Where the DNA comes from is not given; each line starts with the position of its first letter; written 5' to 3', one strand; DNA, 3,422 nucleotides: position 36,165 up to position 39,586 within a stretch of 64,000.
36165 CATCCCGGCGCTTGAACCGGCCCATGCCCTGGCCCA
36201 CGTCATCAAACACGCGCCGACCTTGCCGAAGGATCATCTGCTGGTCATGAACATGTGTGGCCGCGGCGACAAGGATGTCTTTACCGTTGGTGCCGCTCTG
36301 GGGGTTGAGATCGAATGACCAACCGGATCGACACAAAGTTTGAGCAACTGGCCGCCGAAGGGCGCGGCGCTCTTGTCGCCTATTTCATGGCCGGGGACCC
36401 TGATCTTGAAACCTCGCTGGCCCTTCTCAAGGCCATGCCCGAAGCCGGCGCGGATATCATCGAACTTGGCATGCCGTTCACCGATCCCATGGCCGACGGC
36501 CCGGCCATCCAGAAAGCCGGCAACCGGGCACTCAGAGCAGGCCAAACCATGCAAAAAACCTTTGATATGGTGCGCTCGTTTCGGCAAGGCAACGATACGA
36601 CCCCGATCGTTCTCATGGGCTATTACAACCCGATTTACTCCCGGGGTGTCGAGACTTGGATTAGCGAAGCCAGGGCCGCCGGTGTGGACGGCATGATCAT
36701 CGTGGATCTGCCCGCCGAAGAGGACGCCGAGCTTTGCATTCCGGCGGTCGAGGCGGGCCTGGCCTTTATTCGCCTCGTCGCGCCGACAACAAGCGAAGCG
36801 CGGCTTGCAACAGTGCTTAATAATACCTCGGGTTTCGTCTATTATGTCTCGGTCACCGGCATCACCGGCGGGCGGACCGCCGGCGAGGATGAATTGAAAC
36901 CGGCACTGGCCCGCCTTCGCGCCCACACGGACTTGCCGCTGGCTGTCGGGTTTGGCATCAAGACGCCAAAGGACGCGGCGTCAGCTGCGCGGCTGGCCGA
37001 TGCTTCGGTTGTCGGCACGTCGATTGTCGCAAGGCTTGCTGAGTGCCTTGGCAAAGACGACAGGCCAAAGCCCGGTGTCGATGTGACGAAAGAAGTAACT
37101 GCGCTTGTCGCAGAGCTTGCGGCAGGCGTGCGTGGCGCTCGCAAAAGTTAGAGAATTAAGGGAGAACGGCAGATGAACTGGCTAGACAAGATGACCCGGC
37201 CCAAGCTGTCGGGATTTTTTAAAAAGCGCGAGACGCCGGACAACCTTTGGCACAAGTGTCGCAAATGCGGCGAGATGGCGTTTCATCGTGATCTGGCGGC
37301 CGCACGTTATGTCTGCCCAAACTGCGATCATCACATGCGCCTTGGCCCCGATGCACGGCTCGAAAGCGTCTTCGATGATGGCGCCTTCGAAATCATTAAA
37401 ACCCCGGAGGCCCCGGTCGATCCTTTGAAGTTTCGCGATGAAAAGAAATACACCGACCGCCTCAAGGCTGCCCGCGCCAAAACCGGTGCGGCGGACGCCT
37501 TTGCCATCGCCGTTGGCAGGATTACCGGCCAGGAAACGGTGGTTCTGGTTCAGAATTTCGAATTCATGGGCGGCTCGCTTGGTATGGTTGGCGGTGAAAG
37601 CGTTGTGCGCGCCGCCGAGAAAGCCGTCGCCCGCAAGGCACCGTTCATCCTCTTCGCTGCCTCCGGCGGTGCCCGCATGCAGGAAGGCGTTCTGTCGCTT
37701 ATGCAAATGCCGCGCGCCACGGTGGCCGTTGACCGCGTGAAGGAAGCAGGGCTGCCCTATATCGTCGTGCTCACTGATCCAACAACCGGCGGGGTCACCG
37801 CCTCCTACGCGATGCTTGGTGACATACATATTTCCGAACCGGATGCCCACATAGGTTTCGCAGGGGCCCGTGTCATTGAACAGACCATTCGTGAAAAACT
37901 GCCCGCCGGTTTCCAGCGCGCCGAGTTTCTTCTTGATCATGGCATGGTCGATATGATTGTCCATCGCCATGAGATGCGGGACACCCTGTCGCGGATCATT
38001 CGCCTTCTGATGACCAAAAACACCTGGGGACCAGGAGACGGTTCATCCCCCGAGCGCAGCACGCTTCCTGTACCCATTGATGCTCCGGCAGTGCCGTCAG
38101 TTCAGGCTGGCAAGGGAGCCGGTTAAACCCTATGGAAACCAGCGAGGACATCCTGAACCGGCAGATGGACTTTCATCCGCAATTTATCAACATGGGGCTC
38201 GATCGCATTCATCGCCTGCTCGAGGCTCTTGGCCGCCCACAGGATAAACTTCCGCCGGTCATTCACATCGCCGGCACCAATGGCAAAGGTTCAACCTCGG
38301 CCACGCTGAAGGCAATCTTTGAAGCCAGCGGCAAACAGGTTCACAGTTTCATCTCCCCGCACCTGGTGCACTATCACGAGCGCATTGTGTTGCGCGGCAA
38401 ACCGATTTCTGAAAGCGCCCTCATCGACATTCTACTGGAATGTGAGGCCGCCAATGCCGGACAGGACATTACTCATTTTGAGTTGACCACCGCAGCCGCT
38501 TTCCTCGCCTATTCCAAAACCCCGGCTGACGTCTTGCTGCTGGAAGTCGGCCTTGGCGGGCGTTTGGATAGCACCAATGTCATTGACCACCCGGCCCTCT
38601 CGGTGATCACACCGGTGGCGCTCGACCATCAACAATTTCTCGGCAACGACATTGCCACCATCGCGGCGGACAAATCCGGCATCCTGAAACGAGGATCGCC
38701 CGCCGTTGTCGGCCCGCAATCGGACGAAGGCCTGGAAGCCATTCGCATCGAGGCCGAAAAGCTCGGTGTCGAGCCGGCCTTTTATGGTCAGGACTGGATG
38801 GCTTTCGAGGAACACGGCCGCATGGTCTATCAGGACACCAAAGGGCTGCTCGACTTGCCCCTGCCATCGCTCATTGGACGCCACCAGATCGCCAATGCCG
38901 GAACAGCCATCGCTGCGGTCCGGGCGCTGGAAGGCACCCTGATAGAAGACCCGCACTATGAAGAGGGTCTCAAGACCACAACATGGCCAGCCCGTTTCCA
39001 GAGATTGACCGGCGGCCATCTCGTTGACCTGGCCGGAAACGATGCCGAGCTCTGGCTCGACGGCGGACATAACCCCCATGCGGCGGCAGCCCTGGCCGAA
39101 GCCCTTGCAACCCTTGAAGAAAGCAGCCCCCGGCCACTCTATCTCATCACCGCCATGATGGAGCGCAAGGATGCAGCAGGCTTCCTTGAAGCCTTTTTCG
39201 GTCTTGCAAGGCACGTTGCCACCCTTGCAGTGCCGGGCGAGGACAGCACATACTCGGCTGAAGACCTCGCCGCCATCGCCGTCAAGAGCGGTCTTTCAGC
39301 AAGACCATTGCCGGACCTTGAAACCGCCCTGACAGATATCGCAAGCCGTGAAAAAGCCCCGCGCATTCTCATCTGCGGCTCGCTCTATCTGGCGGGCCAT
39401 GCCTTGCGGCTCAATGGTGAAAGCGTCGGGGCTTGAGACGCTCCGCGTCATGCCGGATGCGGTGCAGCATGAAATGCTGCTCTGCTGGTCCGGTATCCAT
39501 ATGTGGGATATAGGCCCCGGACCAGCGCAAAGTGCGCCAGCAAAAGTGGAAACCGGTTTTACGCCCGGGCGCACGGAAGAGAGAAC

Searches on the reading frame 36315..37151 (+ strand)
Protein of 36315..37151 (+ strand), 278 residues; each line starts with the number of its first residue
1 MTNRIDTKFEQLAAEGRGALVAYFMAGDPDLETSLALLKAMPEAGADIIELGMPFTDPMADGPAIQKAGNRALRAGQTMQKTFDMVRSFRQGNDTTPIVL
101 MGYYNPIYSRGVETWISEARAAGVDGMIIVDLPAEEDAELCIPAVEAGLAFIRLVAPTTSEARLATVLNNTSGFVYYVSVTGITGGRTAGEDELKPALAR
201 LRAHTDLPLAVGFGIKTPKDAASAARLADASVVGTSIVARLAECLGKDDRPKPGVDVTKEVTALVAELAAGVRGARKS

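Call 46: search_protein_families(library=pfam, proteins=[window:36315-37151:+], max_evalue=0.00001)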
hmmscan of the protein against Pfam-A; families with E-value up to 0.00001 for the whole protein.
window:36315-37151:+ (278 aa): 1 family
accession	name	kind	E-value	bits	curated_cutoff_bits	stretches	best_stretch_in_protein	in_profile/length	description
PF00290.26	Trp_syntA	-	2.3e-90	302.5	27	1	9-247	1-236/259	Tryptophan synthase alpha chain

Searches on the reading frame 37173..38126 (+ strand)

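Call 46: search_protein_families(library=pfam, proteins=[window:37173-38126:+], max_evalue=0.00001)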
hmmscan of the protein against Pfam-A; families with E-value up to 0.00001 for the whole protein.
window:37173-38126:+ (317 aa): 2 families
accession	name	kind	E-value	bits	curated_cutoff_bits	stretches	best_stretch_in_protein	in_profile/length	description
PF01039.27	Carboxyl_trans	-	2e-19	70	22.3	1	93-241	26-179/493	Carboxyl transferase domain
PF17848.7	Zn_ribbon_ACC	-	2.8e-08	34.2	24.5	1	26-51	1-26/26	Acetyl-CoA carboxylase zinc finger domain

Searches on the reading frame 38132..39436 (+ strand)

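Call 46: search_protein_families(library=pfam, proteins=[window:38132-39436:+], max_evalue=0.00001)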
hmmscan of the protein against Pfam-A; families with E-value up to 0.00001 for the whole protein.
window:38132-39436:+ (434 aa): 2 families
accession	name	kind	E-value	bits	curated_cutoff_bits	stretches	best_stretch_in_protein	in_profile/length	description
PF02875.26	Mur_ligase_C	-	3.5e-10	41.2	28.4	1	303-417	10-126/127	Mur ligase, glutamate ligase domain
PF08245.18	Mur_ligase_M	-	1.8e-08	35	24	1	46-263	1-200/200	Mur ligase middle domain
